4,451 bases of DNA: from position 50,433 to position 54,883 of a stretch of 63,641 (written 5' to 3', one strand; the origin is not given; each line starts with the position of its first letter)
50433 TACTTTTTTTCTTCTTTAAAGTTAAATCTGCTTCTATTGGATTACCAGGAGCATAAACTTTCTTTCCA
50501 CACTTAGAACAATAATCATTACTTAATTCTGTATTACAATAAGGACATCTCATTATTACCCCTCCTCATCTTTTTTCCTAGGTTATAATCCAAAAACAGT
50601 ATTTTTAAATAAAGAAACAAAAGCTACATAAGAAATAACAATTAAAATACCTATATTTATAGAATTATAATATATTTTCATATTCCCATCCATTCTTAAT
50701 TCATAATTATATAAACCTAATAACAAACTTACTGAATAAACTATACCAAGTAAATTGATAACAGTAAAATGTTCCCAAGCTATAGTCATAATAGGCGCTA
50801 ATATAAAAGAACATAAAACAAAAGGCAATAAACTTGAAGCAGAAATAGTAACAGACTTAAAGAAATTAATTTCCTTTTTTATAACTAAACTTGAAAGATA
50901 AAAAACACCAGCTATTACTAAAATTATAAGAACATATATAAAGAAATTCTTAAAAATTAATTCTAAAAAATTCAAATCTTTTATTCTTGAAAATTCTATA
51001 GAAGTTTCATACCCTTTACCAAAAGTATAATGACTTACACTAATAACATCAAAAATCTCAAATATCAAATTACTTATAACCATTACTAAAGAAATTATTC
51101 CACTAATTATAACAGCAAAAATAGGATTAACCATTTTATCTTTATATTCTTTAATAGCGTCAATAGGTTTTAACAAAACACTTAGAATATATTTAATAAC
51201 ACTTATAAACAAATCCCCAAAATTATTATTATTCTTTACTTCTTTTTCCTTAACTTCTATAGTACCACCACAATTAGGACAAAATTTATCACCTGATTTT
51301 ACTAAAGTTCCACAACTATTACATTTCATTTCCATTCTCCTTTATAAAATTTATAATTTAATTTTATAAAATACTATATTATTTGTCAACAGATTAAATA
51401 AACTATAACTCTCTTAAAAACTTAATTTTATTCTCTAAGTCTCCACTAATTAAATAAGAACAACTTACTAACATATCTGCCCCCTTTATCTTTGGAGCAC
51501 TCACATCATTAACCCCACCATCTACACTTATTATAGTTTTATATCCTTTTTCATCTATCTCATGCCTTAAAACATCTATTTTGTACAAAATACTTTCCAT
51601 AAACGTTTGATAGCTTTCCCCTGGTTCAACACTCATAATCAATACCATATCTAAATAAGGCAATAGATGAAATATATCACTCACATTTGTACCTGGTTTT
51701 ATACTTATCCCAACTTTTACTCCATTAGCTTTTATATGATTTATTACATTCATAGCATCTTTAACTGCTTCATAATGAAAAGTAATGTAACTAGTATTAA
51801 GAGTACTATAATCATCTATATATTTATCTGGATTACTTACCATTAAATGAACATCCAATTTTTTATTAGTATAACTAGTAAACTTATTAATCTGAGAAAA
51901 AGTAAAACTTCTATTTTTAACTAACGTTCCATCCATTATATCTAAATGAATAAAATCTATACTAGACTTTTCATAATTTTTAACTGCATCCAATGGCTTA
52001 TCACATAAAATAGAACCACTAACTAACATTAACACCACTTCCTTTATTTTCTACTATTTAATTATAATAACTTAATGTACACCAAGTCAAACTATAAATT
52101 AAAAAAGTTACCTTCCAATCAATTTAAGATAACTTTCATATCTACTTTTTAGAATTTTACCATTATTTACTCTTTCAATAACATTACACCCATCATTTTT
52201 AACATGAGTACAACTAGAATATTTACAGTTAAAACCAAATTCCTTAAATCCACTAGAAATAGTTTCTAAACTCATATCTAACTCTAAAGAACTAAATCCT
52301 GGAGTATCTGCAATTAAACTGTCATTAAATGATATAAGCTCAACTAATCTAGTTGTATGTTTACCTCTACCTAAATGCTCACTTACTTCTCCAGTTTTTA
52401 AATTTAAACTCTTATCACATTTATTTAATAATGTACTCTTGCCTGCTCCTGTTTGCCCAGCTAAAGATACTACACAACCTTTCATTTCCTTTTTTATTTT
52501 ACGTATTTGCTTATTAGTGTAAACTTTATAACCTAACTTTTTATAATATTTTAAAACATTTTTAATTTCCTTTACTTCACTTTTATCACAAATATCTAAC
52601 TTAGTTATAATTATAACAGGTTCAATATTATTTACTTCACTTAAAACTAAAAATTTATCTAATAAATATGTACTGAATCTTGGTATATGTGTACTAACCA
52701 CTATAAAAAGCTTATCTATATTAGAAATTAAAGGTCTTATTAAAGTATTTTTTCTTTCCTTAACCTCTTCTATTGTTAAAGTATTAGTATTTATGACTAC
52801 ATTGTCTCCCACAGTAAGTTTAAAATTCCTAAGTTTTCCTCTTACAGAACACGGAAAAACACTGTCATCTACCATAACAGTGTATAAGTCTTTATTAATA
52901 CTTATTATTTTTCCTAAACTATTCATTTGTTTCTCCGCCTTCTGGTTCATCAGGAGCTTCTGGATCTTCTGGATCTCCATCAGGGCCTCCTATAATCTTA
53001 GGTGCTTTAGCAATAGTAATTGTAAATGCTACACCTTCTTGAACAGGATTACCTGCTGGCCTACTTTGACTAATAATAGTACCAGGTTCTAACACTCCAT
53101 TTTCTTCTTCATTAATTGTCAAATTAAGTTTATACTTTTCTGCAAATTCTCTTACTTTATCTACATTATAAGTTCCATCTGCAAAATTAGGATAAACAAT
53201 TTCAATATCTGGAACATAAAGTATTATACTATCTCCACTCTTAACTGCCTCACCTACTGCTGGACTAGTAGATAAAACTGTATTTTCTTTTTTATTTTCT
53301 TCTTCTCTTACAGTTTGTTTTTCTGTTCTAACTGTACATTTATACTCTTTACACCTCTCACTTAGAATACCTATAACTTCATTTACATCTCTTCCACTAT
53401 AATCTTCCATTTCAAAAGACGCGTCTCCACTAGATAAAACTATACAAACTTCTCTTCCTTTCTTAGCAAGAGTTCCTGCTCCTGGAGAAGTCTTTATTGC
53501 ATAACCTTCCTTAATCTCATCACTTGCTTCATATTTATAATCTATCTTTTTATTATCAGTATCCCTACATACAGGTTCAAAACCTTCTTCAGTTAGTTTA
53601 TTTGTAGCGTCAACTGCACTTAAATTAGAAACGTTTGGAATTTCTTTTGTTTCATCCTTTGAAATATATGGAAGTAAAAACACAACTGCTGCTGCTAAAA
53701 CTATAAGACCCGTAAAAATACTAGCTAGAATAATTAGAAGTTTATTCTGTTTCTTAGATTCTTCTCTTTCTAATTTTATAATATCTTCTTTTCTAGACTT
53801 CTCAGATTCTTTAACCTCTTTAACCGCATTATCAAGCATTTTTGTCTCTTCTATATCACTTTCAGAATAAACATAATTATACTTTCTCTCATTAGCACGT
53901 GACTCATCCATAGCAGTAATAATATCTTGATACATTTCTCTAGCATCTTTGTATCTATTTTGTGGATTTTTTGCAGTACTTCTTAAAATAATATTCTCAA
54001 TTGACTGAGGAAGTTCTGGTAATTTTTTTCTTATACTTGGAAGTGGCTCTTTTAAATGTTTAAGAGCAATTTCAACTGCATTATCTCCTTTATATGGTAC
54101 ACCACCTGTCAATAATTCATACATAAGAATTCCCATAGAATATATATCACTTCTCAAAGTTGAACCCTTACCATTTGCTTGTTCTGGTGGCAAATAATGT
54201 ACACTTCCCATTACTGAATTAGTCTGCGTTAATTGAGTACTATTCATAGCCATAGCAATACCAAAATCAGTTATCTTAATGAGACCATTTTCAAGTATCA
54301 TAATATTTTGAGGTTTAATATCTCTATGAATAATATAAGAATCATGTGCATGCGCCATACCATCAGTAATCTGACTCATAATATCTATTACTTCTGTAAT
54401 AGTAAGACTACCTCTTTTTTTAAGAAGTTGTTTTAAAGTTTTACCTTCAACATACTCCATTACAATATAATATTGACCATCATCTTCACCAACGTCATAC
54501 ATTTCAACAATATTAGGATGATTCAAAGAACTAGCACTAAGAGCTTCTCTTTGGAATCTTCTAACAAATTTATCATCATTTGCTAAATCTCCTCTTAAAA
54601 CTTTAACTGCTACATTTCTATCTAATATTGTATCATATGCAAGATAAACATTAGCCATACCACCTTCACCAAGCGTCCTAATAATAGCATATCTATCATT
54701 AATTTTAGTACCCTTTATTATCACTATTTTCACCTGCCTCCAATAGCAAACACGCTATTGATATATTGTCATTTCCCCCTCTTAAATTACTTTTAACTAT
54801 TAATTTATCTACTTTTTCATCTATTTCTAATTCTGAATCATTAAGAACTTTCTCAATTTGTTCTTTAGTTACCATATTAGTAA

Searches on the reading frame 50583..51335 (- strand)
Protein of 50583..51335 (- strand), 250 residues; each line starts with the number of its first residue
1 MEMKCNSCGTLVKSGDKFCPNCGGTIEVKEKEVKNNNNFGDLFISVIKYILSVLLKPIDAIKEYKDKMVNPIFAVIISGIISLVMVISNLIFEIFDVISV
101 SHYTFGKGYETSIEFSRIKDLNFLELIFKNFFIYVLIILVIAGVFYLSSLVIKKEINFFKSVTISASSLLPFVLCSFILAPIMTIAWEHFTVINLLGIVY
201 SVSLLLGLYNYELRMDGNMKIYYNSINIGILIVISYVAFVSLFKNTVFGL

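Call 46: search_protein_families(library=pfam, max_evalue=0.00001, proteins=[window:50583-51335:-])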
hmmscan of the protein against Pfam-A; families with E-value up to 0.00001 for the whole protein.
window:50583-51335:- (250 aa): 2 families
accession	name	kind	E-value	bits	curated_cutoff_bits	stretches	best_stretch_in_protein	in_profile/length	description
PF13248.11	Zn_ribbon_3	-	1e-07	31.6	27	1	4-24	4-24/26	zinc-ribbon domain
PF04893.22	Yip1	-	3.2e-07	30.8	28.6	1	53-233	3-168/173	Yip1 domain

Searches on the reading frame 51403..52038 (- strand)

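Call 46: search_protein_families(library=pfam, max_evalue=0.00001, proteins=[window:51403-52038:-])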
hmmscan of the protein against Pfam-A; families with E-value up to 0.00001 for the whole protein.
window:51403-52038:- (211 aa): 1 family
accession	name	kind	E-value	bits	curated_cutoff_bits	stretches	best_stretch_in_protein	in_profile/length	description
PF00834.25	Ribul_P_3_epim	-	3.3e-53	180.5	21.1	1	17-196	16-197/198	Ribulose-phosphate 3 epimerase family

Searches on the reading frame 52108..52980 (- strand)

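Call 46: search_protein_families(library=pfam, max_evalue=0.00001, proteins=[window:52108-52980:-])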
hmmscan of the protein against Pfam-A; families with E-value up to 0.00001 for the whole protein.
window:52108-52980:- (290 aa): 1 family
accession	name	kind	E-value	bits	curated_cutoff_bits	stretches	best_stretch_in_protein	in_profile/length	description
PF03193.22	RsgA_GTPase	-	1.3e-50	172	30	1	73-234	1-173/174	RsgA GTPase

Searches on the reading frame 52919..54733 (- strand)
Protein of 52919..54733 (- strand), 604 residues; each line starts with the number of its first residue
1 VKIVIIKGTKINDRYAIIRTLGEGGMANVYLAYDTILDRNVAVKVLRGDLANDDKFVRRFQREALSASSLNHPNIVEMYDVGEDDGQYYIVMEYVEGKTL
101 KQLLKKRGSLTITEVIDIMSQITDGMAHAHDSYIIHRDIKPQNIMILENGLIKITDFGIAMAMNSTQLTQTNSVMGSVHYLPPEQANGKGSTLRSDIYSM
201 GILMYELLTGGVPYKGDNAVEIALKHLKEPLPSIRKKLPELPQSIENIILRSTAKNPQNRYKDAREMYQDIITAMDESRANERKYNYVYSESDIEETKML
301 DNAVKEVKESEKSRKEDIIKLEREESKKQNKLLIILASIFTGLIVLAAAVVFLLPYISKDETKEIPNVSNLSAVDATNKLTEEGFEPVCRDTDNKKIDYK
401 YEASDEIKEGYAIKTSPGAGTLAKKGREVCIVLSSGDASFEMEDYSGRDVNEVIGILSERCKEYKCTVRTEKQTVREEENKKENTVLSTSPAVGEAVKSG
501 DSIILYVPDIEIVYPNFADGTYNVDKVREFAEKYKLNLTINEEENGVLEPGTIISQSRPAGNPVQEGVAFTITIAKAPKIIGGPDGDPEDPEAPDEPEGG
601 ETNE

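Call 46: search_protein_families(library=pfam, max_evalue=0.00001, proteins=[window:52919-54733:-])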
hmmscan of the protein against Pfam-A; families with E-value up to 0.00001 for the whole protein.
window:52919-54733:- (604 aa): 4 families
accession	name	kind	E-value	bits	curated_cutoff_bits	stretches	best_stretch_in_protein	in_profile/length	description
PF00069.31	Pkinase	-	5.4e-58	196.9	31.7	1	15-267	1-257/263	Protein kinase domain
PF07714.23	PK_Tyr_Ser-Thr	-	1.7e-44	152.6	23.1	1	17-261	3-249/258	Protein tyrosine and serine/threonine kinase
PF03793.24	PASTA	-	2e-25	88.9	23.2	2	364-434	2-63/64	PASTA domain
PF03109.22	ABC1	-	1.1e-06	28.5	22.9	0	59-167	119-221/244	ABC1 atypical kinase-like domain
